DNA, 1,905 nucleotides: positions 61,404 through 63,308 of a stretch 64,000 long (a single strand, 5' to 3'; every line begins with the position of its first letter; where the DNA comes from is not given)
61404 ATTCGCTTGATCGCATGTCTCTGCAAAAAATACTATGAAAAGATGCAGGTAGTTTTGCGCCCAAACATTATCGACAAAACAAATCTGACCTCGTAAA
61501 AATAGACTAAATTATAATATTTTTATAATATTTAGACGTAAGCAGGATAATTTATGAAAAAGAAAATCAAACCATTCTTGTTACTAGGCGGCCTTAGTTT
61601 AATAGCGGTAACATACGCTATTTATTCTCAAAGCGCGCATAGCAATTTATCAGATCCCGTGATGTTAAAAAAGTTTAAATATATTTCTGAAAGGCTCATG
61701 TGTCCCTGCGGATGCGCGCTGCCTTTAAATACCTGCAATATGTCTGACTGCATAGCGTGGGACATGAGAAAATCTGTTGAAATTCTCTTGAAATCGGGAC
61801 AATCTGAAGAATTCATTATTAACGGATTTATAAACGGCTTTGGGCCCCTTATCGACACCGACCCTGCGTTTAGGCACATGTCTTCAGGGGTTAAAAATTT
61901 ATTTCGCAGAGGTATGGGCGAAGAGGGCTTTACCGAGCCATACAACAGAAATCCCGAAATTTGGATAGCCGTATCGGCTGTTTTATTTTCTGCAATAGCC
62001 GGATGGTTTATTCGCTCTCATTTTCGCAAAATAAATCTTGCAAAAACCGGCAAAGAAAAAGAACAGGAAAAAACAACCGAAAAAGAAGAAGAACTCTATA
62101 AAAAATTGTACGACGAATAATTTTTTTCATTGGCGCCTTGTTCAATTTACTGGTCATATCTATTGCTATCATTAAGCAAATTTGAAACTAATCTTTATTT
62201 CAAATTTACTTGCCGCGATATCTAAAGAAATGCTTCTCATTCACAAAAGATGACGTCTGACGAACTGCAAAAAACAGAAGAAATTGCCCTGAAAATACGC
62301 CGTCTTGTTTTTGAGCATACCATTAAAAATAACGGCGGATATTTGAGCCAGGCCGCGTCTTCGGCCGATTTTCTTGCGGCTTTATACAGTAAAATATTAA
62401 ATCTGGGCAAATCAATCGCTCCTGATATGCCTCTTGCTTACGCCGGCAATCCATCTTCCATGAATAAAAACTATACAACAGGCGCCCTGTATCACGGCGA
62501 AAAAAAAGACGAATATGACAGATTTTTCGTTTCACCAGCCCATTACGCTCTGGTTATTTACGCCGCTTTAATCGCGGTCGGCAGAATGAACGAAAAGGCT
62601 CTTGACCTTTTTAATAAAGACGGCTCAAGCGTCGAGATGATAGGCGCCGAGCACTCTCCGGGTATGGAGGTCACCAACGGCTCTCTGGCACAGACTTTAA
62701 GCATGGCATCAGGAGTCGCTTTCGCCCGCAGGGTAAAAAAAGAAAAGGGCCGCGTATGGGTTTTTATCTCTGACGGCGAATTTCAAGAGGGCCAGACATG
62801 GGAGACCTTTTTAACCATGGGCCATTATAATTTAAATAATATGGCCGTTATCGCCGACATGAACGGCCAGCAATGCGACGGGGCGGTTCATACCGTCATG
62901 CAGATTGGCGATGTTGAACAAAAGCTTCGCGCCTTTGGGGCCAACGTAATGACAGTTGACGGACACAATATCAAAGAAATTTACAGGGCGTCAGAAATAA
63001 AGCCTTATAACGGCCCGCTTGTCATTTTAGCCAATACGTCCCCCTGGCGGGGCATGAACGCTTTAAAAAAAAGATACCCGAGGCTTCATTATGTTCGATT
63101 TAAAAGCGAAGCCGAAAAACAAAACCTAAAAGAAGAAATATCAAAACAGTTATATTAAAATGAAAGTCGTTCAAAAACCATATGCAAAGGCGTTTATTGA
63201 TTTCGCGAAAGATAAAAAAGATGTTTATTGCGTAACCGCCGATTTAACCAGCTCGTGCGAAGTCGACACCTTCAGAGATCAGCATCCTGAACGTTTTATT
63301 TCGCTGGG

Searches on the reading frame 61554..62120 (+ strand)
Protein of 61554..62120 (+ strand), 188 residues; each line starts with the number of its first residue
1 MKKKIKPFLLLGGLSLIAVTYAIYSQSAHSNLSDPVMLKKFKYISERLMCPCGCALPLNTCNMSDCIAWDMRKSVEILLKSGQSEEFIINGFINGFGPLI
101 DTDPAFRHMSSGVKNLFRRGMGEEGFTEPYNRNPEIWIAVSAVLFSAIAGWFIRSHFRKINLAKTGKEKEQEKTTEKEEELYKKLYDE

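Call 60: search_protein_families(library=pfam, proteins=[window:61554-62120:+])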
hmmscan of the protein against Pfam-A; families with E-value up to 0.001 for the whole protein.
window:61554-62120:+ (188 aa): 1 family
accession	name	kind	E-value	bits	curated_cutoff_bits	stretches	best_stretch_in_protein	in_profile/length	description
PF03918.19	CcmH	-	8.4e-12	45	25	1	16-108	4-94/143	Cytochrome C biogenesis protein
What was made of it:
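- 61554..62120 (+): CcmH-like cytochrome c maturation protein next to flgB. This is general c-haem attachment machinery that all three cassette proteins need. Pfam CcmH 8.4e-12 (call 60).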

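Call 63: search_protein_families(library=ncbifam, proteins=[window:61554-62120:+])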
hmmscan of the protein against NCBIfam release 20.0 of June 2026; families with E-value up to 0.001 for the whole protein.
window:61554-62120:+ (188 aa): 0 families

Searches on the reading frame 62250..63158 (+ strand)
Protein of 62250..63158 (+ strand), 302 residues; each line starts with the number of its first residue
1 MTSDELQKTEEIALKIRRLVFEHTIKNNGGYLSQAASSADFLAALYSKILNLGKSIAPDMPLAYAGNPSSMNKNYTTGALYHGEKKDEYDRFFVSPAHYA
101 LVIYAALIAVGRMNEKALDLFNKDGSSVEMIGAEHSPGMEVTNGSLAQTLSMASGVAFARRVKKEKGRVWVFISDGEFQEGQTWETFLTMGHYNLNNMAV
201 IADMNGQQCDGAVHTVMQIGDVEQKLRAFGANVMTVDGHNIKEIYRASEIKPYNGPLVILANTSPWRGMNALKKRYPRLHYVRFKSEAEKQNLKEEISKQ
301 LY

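Call 60: search_protein_families(library=pfam, proteins=[window:62250-63158:+])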
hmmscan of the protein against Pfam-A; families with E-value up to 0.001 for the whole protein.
window:62250-63158:+ (302 aa): 3 families
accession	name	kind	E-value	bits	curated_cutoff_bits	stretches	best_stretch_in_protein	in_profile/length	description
PF00456.26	Transketolase_N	-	1.1e-17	64.5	22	1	86-249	52-227/334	Transketolase, thiamine diphosphate binding domain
PF13292.11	DXP_synthase_N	-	3.5e-07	30.2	21.2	1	141-220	108-189/274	1-deoxy-D-xylulose-5-phosphate synthase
PF00676.26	E1_dh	-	0.00028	20.4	22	1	125-248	81-204/300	Dehydrogenase E1 component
